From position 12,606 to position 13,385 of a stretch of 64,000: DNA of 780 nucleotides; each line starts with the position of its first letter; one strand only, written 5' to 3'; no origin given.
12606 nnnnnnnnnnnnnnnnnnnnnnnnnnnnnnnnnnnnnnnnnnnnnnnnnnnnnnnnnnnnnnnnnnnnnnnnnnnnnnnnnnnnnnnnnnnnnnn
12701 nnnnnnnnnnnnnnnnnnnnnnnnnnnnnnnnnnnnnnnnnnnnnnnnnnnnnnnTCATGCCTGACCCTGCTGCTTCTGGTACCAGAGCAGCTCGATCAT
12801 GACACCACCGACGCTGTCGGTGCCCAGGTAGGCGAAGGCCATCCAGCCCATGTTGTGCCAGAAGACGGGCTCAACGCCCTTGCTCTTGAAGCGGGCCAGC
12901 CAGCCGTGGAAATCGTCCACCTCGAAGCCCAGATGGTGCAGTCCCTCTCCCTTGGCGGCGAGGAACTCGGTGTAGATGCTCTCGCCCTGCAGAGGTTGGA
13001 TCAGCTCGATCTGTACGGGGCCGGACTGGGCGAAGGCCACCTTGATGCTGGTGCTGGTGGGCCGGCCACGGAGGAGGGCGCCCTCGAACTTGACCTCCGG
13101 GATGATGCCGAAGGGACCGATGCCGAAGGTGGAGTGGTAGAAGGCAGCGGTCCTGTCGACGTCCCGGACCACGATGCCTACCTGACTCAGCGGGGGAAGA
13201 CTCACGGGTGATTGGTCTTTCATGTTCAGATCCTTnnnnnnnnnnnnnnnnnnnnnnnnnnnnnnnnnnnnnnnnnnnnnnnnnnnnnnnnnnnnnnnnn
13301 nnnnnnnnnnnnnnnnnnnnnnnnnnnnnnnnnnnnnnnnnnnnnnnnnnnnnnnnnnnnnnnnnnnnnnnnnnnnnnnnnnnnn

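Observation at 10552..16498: Tandem duplication of a [cytoplasmic Mo/W-bisPGD oxidoreductase + VOC-fold protein] module sharing one DmsB-like FeS subunit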

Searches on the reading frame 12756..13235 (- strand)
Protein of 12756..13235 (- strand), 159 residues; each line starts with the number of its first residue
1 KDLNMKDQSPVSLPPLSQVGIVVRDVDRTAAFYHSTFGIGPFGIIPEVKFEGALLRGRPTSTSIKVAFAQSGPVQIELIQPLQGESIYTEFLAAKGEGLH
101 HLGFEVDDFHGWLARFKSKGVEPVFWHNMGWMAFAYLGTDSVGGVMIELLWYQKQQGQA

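Call 3: search_protein_families(library=pfam, proteins=[window:12756-13235:-])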
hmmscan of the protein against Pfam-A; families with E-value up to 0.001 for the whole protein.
window:12756-13235:- (159 aa): 2 families
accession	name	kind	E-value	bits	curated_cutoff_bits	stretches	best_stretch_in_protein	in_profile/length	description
PF13669.12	Glyoxalase_4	-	2.2e-21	76.6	27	1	18-124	2-94/109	Glyoxalase/Bleomycin resistance protein/Dioxygenase superfamily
PF00903.31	Glyoxalase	-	8.2e-12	46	20.6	1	17-126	3-98/121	Glyoxalase/Bleomycin resistance protein/Dioxygenase superfamily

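Call 4: search_protein_families(library=ncbifam, proteins=[window:12756-13235:-])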
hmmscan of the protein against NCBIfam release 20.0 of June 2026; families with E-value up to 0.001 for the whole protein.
window:12756-13235:- (159 aa): 3 families
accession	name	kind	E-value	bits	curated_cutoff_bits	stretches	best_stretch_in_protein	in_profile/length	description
TIGR03081.1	metmalonyl_epim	equivalog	5.1e-14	52.9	114.95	1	17-149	3-127/129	methylmalonyl-CoA epimerase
NF050075.1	SMU1112c_YaeR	equivalog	0.00018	21.8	140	1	18-122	6-96/125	SMU1112c/YaeR family gloxylase I-like metalloprotein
TIGR00068.2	glyox_I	equivalog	0.00068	19.6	120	1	17-123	3-112/143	lactoylglutathione lyase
